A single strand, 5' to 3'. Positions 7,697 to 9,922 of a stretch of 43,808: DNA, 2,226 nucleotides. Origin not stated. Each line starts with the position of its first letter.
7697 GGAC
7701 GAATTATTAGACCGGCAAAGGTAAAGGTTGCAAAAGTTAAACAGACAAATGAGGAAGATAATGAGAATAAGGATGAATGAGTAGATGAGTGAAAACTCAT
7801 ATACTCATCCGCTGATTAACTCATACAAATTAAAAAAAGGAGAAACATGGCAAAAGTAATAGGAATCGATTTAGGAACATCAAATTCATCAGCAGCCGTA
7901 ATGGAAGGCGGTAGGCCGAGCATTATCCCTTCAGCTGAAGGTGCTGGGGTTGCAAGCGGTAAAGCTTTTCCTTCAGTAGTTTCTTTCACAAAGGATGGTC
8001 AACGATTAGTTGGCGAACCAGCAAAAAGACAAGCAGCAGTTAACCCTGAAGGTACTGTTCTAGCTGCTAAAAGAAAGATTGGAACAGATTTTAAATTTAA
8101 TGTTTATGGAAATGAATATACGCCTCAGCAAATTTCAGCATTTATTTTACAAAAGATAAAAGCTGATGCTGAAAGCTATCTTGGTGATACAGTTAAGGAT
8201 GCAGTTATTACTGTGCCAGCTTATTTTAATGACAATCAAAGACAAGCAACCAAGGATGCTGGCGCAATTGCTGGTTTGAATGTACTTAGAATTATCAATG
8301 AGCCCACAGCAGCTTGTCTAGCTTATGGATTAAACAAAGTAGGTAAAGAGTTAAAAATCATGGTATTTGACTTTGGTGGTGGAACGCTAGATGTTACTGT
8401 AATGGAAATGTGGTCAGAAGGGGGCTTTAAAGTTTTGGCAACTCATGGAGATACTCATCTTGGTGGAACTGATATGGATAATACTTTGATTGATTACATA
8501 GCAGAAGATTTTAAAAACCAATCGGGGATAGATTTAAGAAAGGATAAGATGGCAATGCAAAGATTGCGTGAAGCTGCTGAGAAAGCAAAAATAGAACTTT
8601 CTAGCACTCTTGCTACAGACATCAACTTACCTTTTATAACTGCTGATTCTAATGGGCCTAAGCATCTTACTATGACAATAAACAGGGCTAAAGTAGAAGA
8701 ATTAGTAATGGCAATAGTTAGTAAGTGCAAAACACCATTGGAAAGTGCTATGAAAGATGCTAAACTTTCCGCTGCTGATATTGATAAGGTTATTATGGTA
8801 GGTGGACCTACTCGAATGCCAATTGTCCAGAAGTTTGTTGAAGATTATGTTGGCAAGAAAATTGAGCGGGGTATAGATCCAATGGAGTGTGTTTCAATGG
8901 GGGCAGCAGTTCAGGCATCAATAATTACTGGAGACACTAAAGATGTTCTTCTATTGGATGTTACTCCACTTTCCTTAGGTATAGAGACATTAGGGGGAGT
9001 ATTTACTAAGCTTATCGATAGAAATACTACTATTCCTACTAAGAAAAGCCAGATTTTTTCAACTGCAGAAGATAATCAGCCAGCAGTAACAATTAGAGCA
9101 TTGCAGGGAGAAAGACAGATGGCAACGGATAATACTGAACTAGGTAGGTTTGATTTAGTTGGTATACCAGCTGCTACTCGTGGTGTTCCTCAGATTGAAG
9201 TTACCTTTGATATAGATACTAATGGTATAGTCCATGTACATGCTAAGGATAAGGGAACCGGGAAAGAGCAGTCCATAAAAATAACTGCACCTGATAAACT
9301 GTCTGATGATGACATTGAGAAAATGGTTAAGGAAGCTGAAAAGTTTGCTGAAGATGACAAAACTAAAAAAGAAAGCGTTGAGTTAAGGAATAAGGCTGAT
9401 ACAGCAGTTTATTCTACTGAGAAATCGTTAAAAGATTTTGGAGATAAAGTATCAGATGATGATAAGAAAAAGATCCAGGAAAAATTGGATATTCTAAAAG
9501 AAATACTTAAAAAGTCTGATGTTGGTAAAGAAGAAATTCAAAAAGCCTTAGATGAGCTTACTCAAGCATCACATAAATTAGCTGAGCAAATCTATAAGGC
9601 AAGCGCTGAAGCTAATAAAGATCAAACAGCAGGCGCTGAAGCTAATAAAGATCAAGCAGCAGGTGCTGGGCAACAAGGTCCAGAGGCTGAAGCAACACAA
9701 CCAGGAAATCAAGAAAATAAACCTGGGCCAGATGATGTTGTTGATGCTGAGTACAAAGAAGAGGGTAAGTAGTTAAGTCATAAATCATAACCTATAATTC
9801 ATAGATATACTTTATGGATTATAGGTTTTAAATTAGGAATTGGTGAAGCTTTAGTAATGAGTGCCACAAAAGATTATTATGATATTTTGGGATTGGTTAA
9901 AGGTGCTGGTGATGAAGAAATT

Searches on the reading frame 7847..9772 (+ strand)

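Call 102: search_protein_families(library=pfam, proteins=[window:7847-9772:+], max_evalue=0.00001)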
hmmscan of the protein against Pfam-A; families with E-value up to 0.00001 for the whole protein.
window:7847-9772:+ (641 aa): 2 families
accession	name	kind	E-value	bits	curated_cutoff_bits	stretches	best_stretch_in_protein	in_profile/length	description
PF00012.26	HSP70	-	4.5e-228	758.8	20.6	2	85-584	102-599/599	Hsp70 protein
PF06723.19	MreB_Mbl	-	1.8e-16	60.3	27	1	4-355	3-317/327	MreB/Mbl protein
